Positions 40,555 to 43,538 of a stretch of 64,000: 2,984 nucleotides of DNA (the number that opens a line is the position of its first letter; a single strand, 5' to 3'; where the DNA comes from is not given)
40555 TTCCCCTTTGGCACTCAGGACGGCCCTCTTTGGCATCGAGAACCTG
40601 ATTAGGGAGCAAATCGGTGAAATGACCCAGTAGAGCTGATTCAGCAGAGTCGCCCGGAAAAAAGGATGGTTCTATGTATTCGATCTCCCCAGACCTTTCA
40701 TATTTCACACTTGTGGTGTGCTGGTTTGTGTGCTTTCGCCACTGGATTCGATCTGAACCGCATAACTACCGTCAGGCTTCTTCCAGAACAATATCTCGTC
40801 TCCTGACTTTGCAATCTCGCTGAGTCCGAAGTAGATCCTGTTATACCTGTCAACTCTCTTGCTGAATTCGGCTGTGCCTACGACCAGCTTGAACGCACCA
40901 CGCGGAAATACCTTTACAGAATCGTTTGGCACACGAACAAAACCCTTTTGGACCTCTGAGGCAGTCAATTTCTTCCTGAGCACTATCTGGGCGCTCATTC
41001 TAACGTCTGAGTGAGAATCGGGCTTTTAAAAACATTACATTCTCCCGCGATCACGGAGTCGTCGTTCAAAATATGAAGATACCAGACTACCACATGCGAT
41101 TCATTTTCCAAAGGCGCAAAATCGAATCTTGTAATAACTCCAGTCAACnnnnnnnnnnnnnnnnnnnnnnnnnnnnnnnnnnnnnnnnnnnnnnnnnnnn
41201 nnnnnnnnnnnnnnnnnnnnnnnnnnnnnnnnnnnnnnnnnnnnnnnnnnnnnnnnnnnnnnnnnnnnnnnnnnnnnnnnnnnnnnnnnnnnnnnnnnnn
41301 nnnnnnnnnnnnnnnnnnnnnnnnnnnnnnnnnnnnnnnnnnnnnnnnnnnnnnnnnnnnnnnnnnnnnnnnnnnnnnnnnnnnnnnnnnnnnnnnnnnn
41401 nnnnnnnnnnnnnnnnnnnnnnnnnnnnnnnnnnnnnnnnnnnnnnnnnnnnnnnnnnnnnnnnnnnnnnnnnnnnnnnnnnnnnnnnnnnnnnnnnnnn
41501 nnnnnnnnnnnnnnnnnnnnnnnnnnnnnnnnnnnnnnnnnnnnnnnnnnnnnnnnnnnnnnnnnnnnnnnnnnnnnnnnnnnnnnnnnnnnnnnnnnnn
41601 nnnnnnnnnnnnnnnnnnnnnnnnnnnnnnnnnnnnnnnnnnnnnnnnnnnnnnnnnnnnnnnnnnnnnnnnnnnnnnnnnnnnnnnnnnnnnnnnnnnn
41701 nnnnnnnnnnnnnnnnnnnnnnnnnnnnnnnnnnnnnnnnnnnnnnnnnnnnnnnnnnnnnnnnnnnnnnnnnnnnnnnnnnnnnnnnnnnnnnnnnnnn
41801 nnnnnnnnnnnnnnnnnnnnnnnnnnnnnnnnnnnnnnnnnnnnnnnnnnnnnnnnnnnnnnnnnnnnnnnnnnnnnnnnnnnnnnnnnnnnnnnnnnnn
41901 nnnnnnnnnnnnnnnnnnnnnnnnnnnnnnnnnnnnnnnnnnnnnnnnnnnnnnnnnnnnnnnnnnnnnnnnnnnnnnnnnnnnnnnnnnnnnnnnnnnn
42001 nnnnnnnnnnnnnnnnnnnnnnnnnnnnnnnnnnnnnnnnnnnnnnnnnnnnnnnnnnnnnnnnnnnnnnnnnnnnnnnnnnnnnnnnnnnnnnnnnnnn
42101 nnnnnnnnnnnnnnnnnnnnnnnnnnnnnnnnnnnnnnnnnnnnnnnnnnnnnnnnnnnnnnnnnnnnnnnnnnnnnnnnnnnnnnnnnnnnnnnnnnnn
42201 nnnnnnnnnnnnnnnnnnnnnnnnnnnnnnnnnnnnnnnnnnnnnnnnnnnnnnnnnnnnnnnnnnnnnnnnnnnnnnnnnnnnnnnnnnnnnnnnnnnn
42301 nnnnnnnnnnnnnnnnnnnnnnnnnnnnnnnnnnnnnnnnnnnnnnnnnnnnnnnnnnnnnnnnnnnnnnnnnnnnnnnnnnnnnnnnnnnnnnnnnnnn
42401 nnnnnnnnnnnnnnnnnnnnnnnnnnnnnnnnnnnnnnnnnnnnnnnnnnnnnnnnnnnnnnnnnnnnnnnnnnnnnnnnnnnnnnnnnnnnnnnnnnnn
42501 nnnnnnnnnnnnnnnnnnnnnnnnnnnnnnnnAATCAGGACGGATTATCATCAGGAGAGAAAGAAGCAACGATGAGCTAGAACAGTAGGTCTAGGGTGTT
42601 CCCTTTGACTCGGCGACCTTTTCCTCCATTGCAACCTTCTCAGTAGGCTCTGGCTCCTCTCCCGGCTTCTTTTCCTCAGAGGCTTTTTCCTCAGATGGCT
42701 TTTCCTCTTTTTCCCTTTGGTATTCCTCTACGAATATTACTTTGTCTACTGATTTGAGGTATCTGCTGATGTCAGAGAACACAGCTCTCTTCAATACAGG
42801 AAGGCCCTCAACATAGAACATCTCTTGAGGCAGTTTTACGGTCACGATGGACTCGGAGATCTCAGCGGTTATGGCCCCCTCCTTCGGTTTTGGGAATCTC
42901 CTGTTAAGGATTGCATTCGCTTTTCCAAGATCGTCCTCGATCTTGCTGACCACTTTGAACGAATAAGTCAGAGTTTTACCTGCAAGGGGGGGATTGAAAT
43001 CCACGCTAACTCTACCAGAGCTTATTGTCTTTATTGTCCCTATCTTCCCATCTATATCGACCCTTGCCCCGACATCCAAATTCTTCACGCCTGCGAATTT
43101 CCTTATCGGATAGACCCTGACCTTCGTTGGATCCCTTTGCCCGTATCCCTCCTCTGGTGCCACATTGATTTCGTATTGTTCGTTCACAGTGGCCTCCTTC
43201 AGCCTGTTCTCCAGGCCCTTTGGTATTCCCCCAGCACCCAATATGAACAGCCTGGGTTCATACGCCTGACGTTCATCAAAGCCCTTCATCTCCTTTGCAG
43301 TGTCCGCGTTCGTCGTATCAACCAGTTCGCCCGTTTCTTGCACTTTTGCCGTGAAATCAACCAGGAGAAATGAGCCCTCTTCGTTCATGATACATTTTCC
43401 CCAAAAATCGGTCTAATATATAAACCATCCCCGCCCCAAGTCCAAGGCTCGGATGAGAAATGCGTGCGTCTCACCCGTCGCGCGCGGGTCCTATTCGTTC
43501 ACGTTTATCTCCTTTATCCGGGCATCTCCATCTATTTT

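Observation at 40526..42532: Stand-alone B3-like (EcoRII-N type) DNA-binding protein divergent from an N4/N6 DNA methyltransferase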

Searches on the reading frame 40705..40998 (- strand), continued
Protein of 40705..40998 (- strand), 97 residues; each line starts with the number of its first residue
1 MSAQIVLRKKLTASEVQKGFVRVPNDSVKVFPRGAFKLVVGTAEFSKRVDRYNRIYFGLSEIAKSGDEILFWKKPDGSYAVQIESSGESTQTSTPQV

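Call 92: predict_structure(alignment_id=A8)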
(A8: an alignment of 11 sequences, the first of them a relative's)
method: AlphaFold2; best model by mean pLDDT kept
length: 98 residues; sequences in the alignment: 11
mean_pLDDT: 85.4   pTM: 0.74
mean pLDDT of the five models: 85.4, 85.1, 84.5, 84.5, 83.3
residues with pLDDT >= 90: 60; 70-90: 22; 50-70: 14; < 50: 2
segments of 3 or more residues with pLDDT < 50: none
pLDDT, mean of each block of 10 residues (from residue 1): 81 91 92 93 89 83 67 91 92 73
secondary structure, 60 per line:
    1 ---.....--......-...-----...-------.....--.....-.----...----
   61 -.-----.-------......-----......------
elements in order: E4-8 H11-16 E18-20 E36-40 E43-47 E54-56 E76-81 E87-92

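Call 96: search_solved_structures(query=L010:4884-5894:+, max_evalue=1)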
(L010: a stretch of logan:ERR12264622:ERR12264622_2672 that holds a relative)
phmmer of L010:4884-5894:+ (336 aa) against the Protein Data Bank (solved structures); distinct sequences matched with E-value up to 1: 0.

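Call 97: search_protein_families(library=ncbifam, proteins=[L010:4884-5894:+, L019:666-1496:-, L014:1941-4088:+, L007:419-2362:+, L008:7066-7923:-, L008:6354-7076:+, L019:2052-2726:+, L014:4941-5783:+], max_evalue=0.01)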
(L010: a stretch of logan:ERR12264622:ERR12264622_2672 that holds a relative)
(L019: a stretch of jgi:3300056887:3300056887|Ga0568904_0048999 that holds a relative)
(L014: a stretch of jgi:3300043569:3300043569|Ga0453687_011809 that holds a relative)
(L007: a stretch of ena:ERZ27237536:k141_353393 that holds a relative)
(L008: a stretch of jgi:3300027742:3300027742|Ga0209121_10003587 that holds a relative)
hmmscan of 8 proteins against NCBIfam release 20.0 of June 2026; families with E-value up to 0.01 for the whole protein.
L010:4884-5894:+ (336 aa): 0 families

L019:666-1496:- (276 aa): 1 family
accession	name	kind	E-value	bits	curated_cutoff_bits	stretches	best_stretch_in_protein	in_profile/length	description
NF002008.0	PRK00809.1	subfamily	1.6e-05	24.6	139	1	3-135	2-144/146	hypothetical protein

L014:1941-4088:+ (715 aa): 0 families

L007:419-2362:+ (647 aa): 4 families
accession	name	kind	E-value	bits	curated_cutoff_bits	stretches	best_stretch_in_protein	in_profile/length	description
TIGR01177.1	TIGR01177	hypoth_equivalog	2.4e-14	53.4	316.55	1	253-342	167-267/330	TIGR01177 family methyltransferase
NF040721.1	Trm14_Arch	equivalog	4.9e-06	25.9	280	1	259-294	182-217/370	tRNA (guanine(6)-N2)-methyltransferase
NF042963.1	DUF1156_antiphage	equivalog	0.00066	17.9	1000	0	252-306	168-221/960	anti-phage-associated DUF1156 domain-containing protein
NF008748.0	PRK11783.1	equivalog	0.0042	15.4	466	0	260-289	183-213/704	bifunctional 23S rRNA (guanine(2069)-N(7))-methyltransferase RlmK/23S rRNA (guanine(2445)-N(2))-methyltransferase RlmL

L008:7066-7923:- (285 aa): 4 families
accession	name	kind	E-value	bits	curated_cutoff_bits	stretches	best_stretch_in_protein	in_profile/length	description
NF008572.0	PRK11524.1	equivalog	1.3e-15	57.4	292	1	4-260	13-262/294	adenine-specific DNA-methyltransferase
NF050803.1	DnaMtaseCcrMCaul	equivalog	2e-13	50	830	1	192-263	185-256/350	adenine-specific DNA-methyltransferase CcrM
NF010253.0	PRK13699.1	subfamily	8.1e-11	42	244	1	179-262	130-213/226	DNA methyltransferase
NF047732.1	tRNAMtaseTrm5bMeth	equivalog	0.00057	19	500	1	206-258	192-243/337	tRNA (guanine(37)-N1)-methyltransferase Trm5b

L008:6354-7076:+ (240 aa): 0 families

L019:2052-2726:+ (224 aa): 0 families

L014:4941-5783:+ (280 aa): 0 families

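Call 99: find_related_loci(query=P0009, collection=viral_contigs, flank=8000)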
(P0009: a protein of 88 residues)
Query P0009 (88 aa) in viral_contigs; peptide patterns used: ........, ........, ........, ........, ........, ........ (x = any residue, [..] = any of these).
15 stretches matched a pattern, but none encodes a relative of the query by tblastn (E <= 1e-3).

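Call 100: find_related_loci(query=P0015, collection=viral_contigs, flank=8000)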
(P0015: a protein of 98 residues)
Query P0015 (98 aa) in viral_contigs; peptide patterns used: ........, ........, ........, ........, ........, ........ (x = any residue, [..] = any of these).
47 stretches matched a pattern, but none encodes a relative of the query by tblastn (E <= 1e-3).

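Call 101: find_related_loci(query=A1, collection=viral_contigs, flank=8000)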
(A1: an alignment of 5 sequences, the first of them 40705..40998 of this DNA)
Query A1 (97 aa) in viral_contigs; peptide patterns used: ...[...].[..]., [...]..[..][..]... (x = any residue, [..] = any of these).
142 stretches matched a pattern, but none encodes a relative of the query by tblastn (E <= 1e-3).

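Call 102: find_related_loci(query=A1, collection=metagenome_contigs, flank=10000)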
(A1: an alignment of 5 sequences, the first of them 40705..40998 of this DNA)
Query A1 (97 aa) in metagenome_contigs; peptide patterns used: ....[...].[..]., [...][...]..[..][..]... (x = any residue, [..] = any of these).
393 stretches matched a pattern; 2 encode a relative of the query (tblastn E <= 1e-3); 2 distinct loci.
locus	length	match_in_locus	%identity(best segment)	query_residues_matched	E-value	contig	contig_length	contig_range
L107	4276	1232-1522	100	1-97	6e-64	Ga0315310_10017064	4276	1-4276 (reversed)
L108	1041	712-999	68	1-95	2e-46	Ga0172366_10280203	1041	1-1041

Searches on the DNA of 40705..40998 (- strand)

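Call 68: search_rna_families(sources=[L014, L017, L001, L003, L005], threshold=evalue, max_evalue=0.01)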
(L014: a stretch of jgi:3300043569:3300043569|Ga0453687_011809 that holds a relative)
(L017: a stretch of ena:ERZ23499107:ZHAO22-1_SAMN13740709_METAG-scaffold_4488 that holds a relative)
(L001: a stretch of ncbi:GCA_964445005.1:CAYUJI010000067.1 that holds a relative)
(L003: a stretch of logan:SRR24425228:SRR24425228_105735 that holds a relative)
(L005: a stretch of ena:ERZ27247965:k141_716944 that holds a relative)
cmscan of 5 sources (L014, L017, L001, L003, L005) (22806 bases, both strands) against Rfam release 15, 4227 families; matches with E-value up to 0.01: 0.
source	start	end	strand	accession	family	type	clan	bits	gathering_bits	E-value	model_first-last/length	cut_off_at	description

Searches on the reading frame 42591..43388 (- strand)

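Call 3: search_protein_families(library=pfam, proteins=[window:42591-43388:-], max_evalue=1)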
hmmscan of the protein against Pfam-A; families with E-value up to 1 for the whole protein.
window:42591-43388:- (265 aa): 4 families
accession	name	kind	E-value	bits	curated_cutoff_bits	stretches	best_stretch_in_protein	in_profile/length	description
PF18046.7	FKBP26_C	-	6.1e-08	33.2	27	1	156-223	4-71/72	FKBP26_C-terminal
PF22199.2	FKBP26_IF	-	6.2e-08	32.9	27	1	106-135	17-46/46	FKBP26, IF domain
PF00254.34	FKBP_C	-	1.8e-07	31.8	21.1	1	5-87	8-76/94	FKBP-type peptidyl-prolyl cis-trans isomerase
PF05132.19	RNA_pol_Rpc4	-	0.05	14.3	26.5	0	113-131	75-93/143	RNA polymerase III RPC4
